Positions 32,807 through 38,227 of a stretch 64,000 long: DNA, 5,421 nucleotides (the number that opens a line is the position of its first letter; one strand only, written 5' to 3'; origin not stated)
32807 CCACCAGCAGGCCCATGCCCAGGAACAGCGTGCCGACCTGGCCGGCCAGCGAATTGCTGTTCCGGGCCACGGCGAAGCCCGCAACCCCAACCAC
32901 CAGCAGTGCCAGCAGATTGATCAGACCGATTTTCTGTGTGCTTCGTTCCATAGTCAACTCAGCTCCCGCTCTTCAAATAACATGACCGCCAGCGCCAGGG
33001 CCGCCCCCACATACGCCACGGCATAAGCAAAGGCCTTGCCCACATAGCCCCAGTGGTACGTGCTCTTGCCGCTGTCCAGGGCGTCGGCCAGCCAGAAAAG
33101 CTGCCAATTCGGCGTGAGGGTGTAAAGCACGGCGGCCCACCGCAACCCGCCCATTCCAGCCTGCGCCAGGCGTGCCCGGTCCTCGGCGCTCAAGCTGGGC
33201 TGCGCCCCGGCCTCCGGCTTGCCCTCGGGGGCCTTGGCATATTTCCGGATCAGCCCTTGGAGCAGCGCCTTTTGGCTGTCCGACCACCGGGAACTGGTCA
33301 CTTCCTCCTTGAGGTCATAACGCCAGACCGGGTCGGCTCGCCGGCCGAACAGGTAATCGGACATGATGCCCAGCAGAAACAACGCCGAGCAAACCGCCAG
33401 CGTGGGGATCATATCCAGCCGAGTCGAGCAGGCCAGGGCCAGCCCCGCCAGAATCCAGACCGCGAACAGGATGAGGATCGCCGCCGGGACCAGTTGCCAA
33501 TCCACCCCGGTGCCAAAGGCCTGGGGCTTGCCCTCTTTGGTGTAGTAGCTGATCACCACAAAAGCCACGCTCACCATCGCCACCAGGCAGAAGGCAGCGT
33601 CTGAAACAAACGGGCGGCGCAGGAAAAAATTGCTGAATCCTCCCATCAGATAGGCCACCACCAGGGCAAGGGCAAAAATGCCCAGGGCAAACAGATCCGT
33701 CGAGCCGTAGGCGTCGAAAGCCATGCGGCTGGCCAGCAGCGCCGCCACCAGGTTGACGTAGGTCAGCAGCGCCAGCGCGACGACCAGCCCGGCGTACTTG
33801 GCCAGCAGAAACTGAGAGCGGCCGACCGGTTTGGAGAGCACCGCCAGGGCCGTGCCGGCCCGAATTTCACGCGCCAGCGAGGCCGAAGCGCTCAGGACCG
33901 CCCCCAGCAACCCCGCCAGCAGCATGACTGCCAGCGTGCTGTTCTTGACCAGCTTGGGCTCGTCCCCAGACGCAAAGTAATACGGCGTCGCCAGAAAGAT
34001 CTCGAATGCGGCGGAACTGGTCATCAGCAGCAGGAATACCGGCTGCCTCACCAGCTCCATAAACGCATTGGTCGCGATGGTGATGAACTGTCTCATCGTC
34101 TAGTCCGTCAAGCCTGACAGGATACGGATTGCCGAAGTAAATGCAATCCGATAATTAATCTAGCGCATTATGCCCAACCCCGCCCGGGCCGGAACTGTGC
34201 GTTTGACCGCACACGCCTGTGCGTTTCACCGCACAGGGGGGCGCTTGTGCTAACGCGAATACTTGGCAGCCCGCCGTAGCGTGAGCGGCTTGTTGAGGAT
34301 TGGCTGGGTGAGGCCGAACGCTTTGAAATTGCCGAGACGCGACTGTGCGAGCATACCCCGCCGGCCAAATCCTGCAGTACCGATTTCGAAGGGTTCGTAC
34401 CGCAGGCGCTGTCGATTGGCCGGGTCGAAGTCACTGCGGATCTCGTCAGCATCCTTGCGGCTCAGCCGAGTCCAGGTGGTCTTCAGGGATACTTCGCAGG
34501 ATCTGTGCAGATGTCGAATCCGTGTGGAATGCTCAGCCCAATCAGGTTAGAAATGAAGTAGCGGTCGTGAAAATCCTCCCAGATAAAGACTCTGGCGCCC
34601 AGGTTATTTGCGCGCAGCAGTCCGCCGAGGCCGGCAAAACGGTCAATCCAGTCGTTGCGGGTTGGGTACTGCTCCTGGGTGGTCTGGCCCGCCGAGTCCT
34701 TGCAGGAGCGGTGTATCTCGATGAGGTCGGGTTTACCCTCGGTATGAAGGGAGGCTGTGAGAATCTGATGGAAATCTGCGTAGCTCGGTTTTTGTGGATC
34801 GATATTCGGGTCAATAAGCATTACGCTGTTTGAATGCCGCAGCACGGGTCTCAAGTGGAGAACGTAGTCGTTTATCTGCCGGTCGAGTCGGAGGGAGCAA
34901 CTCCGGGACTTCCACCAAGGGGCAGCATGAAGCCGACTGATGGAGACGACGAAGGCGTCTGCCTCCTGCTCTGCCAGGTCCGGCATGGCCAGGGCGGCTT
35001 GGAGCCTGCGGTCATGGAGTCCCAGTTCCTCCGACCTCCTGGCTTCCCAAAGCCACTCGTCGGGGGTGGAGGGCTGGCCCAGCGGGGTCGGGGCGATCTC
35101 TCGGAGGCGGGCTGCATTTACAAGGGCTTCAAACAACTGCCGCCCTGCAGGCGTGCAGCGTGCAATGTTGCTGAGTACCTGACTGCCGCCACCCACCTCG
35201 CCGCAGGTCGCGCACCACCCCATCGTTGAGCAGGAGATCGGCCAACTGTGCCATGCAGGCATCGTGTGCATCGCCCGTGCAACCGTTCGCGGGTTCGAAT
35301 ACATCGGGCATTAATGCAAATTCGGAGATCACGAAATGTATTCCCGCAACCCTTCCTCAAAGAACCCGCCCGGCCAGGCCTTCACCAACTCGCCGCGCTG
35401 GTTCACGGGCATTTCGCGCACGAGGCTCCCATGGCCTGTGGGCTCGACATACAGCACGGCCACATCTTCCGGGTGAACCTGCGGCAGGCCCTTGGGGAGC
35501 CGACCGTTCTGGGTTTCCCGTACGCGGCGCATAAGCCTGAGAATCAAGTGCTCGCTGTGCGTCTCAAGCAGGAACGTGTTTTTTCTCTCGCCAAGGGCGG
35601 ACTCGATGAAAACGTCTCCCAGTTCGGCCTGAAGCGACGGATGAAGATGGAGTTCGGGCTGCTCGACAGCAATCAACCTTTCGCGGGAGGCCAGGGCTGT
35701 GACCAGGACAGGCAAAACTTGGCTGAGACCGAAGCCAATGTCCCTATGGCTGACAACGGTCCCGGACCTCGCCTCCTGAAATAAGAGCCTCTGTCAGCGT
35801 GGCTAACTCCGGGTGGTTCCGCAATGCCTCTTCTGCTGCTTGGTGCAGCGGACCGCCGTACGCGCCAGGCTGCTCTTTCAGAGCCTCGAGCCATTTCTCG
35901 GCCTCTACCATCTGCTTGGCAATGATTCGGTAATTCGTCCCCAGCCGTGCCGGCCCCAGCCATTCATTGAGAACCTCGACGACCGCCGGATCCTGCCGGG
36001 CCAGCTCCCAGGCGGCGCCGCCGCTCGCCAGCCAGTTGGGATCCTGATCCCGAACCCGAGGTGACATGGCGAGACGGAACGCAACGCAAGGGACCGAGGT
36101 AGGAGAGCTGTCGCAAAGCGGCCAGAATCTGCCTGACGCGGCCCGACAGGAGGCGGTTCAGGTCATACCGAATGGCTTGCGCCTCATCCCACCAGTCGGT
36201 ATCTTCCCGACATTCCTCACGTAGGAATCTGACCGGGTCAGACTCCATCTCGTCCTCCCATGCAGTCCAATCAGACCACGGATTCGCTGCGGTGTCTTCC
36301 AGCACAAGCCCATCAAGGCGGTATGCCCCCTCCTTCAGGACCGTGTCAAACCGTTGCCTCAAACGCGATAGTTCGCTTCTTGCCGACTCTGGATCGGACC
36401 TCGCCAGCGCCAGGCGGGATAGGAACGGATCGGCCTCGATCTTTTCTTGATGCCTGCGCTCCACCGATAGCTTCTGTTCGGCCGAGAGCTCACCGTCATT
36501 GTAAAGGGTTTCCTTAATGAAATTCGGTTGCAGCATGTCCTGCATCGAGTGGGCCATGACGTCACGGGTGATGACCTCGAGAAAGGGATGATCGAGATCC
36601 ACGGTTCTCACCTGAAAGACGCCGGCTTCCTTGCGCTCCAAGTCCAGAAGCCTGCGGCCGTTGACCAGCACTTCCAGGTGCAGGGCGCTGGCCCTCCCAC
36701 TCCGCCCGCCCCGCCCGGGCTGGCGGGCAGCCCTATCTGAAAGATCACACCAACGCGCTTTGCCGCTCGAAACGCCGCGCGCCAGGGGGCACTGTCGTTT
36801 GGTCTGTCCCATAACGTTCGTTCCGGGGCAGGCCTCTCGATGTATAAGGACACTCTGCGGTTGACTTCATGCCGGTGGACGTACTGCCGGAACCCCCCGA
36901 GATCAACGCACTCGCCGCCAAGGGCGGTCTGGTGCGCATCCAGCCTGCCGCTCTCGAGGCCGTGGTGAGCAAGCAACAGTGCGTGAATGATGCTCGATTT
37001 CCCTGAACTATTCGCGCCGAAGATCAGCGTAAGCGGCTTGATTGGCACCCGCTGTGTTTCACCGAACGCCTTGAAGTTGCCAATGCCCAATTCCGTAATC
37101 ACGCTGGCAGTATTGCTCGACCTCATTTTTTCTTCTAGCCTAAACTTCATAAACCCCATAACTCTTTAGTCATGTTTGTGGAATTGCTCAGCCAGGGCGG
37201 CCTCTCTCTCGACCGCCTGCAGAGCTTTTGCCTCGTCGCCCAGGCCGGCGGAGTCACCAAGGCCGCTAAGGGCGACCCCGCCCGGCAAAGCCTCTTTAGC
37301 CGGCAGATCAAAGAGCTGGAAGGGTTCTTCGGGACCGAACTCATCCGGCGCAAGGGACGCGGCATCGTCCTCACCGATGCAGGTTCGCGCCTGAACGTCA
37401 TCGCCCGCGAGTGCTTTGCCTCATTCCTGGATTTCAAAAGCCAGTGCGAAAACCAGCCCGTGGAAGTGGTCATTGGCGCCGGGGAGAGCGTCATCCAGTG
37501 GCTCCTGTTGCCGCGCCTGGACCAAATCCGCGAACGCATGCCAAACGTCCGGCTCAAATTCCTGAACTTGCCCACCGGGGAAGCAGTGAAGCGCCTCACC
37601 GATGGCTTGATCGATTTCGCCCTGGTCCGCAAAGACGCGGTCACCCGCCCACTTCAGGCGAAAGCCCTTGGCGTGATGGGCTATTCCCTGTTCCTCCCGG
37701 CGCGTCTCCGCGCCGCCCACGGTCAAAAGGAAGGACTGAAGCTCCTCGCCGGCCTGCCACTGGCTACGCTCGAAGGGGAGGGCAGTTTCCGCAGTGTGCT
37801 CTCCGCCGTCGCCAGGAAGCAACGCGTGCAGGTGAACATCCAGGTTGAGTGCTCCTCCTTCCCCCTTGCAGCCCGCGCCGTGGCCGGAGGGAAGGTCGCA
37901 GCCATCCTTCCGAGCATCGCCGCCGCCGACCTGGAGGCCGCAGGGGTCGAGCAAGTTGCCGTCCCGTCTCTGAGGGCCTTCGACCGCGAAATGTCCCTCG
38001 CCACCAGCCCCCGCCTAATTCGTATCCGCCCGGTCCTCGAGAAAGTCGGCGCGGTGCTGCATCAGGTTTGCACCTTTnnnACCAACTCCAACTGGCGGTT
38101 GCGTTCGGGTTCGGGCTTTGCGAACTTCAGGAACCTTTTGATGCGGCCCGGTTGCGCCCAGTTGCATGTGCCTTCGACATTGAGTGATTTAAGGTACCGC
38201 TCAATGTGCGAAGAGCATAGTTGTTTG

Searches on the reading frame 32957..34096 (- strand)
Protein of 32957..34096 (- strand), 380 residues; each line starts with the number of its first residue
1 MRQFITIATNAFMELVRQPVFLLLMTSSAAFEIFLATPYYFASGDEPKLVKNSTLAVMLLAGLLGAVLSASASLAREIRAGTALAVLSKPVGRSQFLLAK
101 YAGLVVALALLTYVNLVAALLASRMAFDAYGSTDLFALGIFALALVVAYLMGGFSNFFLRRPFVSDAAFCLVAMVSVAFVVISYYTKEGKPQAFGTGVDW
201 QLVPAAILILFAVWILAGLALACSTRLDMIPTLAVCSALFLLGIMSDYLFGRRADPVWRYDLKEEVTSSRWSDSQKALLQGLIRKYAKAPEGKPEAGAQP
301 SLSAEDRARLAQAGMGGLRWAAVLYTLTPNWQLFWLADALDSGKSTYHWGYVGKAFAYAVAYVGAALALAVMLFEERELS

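Call 62: search_protein_families(library=pfam, proteins=[window:32957-34096:-], max_evalue=0.01)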
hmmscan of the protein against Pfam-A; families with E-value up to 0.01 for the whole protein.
window:32957-34096:- (380 aa): 1 family
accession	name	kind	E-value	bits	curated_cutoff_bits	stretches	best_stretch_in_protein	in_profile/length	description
PF12730.13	ABC2_membrane_4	-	2.7e-05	24.7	27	1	12-134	6-132/179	ABC-2 family transporter protein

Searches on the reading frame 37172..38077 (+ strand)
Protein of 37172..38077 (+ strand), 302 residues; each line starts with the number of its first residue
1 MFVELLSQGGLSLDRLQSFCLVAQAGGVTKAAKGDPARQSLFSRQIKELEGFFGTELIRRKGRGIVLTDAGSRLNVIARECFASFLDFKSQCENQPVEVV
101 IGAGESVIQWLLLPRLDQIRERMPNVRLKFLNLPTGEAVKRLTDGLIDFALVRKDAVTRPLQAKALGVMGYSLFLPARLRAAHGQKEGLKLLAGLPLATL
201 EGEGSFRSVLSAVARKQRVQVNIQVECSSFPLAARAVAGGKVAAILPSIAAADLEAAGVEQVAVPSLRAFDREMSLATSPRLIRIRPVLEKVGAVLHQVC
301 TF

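Call 62: search_protein_families(library=pfam, proteins=[window:37172-38077:+], max_evalue=0.01)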
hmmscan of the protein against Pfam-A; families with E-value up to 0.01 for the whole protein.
window:37172-38077:+ (302 aa): 2 families
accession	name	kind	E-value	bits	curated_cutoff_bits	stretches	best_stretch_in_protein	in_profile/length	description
PF03466.25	LysR_substrate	-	3.9e-23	82.4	28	1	99-281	8-190/209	LysR substrate binding domain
PF00126.33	HTH_1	-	3.9e-13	49.6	26.6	1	13-71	1-59/60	Bacterial regulatory helix-turn-helix protein, lysR family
